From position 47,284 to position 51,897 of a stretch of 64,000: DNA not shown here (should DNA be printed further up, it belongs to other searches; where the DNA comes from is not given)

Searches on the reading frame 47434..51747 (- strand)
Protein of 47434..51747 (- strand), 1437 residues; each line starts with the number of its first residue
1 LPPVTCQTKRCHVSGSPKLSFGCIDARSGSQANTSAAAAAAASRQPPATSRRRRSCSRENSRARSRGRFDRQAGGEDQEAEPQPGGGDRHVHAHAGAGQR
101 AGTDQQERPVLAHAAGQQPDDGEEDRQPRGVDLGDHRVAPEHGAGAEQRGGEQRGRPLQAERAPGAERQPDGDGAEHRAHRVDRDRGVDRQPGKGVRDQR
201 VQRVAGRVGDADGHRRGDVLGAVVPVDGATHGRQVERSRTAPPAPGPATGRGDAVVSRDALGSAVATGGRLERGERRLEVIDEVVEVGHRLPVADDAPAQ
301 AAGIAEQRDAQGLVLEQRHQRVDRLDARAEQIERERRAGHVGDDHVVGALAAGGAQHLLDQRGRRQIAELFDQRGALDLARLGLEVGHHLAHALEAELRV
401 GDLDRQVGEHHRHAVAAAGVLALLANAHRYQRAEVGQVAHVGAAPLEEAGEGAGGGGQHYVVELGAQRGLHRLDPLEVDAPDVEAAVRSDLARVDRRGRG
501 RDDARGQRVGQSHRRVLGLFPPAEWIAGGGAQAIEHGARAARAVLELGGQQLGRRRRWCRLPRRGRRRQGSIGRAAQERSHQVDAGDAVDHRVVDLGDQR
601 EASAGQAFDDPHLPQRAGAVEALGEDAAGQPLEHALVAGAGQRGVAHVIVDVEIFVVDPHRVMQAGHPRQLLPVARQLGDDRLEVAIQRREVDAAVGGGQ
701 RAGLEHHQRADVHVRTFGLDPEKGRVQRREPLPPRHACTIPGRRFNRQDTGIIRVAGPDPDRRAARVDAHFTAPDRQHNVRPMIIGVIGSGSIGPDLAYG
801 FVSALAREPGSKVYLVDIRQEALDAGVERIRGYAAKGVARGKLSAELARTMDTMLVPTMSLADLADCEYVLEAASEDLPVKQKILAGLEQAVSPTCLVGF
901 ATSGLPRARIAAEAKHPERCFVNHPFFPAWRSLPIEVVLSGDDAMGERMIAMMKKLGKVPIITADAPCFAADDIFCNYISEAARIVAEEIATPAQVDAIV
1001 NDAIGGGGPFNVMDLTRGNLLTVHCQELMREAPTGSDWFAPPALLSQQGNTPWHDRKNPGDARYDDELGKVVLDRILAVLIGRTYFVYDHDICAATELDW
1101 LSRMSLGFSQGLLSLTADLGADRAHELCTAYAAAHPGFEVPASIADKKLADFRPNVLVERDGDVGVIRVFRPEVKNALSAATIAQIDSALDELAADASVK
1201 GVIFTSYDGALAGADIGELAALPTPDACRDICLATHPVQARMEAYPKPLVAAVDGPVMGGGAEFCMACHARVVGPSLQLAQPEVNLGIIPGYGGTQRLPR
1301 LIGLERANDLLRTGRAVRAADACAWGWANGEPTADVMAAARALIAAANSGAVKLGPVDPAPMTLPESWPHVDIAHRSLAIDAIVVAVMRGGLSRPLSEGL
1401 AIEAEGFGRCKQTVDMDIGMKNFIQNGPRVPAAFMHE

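Call 53: search_protein_families(library=pfam, proteins=[window:47434-51747:-], max_evalue=0.00001)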
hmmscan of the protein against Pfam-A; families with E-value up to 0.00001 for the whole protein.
window:47434-51747:- (1437 aa): 4 families
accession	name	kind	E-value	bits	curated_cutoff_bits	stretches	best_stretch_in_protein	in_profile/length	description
PF00378.25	ECH_1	-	8.6e-34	117.4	27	1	1161-1346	3-189/251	Enoyl-CoA hydratase/isomerase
PF02737.24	3HCDH_N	-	4e-31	108.7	22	1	785-965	2-179/180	3-hydroxyacyl-CoA dehydrogenase, NAD binding domain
PF16113.10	ECH_2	-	2.8e-26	93.3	27.2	1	1164-1335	1-175/335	Enoyl-CoA hydratase/isomerase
PF00725.27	3HCDH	-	1.6e-10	41.8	22.1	0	969-1058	2-90/97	3-hydroxyacyl-CoA dehydrogenase, C-terminal domain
